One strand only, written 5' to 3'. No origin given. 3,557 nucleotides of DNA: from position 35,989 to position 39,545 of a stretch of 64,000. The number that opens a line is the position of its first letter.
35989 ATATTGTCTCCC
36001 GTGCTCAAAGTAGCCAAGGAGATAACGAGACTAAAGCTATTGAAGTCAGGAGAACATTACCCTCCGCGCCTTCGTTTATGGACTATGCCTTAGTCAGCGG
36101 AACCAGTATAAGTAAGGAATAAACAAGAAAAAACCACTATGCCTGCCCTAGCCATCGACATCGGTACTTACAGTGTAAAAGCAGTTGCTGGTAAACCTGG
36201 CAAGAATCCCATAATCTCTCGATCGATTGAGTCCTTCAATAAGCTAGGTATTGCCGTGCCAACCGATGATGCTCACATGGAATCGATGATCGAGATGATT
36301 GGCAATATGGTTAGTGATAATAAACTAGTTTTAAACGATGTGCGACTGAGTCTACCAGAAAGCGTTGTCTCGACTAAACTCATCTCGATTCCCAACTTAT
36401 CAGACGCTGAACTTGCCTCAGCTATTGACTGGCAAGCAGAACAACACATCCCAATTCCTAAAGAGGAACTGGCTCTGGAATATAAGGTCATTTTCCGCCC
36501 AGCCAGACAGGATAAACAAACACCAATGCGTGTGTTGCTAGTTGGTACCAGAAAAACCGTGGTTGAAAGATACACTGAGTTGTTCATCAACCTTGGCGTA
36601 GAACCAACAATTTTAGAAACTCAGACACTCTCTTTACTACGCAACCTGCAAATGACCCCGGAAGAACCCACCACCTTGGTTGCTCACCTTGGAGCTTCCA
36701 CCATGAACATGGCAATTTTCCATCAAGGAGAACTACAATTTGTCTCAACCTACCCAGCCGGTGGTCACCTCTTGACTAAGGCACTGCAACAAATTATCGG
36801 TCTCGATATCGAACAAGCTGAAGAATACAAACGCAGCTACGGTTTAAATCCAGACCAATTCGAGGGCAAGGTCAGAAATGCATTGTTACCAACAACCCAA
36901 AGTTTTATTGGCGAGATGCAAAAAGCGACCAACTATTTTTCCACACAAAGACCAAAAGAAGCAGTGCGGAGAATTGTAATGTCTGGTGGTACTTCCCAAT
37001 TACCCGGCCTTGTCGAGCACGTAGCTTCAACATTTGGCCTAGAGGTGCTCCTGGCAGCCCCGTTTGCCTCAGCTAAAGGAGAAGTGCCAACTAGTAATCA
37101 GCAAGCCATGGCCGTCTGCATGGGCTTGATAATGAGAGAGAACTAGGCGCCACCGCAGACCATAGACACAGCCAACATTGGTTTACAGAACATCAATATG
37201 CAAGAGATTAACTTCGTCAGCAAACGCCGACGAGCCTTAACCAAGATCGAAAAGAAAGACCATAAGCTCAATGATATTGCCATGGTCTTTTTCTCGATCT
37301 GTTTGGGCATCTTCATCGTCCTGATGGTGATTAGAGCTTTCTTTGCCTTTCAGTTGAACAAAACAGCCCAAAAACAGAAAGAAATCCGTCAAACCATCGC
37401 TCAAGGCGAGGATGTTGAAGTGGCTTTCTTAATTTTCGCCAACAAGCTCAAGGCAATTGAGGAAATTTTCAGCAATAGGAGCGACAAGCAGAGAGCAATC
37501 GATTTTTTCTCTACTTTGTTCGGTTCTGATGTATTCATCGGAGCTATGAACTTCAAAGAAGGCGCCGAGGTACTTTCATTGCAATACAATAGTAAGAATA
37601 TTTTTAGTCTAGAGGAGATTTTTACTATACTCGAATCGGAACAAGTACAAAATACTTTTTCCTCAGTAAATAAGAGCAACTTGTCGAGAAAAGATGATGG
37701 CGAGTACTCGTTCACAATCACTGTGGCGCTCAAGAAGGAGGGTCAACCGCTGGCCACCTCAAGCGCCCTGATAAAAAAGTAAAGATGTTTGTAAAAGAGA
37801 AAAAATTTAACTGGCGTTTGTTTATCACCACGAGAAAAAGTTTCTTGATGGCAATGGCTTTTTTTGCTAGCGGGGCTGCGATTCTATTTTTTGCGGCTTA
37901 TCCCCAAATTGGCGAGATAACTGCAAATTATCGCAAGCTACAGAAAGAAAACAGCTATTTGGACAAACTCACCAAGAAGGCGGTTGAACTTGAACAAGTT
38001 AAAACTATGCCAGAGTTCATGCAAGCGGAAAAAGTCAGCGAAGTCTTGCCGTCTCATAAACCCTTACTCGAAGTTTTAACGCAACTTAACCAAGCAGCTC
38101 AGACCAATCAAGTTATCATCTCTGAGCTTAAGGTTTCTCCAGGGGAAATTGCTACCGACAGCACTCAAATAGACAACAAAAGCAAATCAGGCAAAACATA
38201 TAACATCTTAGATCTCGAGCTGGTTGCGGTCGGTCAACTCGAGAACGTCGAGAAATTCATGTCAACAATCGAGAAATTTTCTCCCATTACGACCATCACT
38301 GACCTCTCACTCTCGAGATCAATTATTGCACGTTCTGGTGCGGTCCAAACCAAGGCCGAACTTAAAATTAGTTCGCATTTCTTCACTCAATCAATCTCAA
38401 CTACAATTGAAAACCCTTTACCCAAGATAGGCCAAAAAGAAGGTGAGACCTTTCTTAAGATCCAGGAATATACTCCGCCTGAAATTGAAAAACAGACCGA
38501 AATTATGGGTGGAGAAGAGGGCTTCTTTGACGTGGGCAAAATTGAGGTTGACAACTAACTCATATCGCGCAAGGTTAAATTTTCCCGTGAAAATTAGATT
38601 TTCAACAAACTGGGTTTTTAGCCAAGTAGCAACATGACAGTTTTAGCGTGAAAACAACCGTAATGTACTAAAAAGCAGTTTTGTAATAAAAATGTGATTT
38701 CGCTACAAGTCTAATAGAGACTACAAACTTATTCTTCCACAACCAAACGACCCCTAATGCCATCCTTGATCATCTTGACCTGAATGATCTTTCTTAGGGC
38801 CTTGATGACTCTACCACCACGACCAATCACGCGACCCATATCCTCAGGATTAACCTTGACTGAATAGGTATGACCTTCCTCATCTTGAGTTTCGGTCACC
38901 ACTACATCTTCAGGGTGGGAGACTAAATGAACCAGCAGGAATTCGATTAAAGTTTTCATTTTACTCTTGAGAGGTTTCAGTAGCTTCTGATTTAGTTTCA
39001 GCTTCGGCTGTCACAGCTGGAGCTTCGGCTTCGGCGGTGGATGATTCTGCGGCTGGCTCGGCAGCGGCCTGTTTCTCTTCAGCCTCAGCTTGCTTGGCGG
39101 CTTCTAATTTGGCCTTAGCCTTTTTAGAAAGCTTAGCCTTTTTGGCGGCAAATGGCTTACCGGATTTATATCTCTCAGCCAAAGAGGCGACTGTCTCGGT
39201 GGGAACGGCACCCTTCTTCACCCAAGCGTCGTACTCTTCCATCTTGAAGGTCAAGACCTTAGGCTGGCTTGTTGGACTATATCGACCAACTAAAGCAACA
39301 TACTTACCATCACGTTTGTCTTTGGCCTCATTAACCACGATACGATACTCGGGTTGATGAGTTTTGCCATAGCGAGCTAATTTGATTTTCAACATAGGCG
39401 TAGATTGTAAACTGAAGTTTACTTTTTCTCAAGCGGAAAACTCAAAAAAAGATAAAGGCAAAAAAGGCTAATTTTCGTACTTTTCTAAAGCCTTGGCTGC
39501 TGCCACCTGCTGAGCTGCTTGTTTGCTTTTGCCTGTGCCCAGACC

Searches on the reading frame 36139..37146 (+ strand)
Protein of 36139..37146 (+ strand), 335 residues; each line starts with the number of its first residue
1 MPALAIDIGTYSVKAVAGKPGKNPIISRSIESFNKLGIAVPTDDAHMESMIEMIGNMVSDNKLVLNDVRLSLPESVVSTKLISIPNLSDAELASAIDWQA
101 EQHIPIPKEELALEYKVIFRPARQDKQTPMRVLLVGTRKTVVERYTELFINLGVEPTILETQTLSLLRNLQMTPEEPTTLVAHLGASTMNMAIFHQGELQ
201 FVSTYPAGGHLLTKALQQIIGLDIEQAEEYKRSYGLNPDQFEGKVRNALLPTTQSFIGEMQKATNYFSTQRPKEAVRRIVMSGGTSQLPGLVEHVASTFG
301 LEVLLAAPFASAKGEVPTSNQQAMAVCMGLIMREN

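Call 27: search_protein_families(library=pfam, proteins=[window:36139-37146:+], max_evalue=0.001)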
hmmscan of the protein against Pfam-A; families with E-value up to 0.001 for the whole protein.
window:36139-37146:+ (335 aa): 3 families
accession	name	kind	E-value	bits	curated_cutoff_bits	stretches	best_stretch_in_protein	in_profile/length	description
PF11104.14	PilM_2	-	1.6e-38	133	27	1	6-333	2-338/340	Type IV pilus assembly protein PilM;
PF14450.12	FtsA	-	5.8e-15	56.2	31.8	1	184-314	5-127/127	Cell division protein FtsA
PF25216.1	Volactin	-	5.3e-06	26.6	35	1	143-299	134-291/321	Volactin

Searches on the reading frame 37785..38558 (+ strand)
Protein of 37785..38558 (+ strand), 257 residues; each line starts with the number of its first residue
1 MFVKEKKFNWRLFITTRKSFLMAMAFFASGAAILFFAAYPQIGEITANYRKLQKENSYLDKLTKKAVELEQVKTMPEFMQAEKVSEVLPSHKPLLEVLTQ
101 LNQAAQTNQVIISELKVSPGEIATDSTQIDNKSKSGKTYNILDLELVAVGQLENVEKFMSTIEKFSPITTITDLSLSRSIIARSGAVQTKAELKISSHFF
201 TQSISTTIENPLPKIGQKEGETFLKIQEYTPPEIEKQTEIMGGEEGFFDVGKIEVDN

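Call 27: search_protein_families(library=pfam, proteins=[window:37785-38558:+], max_evalue=0.001)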
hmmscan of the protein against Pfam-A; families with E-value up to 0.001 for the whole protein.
window:37785-38558:+ (257 aa): 2 families
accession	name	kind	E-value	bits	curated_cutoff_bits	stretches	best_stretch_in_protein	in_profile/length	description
PF04350.18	PilO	-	0.00017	22.2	22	0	53-182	9-127/145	Pilus assembly protein, PilO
PF10741.14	T2SSM_b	-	0.00042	20.6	21.7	1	121-199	31-105/111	Type II secretion system (T2SS), protein M subtype b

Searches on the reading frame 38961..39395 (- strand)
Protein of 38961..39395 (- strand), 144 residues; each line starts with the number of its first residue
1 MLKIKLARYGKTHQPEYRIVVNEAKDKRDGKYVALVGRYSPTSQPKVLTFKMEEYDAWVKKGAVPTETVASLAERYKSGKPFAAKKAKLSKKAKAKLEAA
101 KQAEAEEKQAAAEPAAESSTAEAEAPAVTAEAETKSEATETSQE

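Call 27: search_protein_families(library=pfam, proteins=[window:38961-39395:-], max_evalue=0.001)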
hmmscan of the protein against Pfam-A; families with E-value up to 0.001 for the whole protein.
window:38961-39395:- (144 aa): 1 family
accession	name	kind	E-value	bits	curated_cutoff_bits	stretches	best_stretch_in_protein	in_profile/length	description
PF00886.24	Ribosomal_S16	-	1.1e-15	57.8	27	1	8-66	1-62/62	Ribosomal protein S16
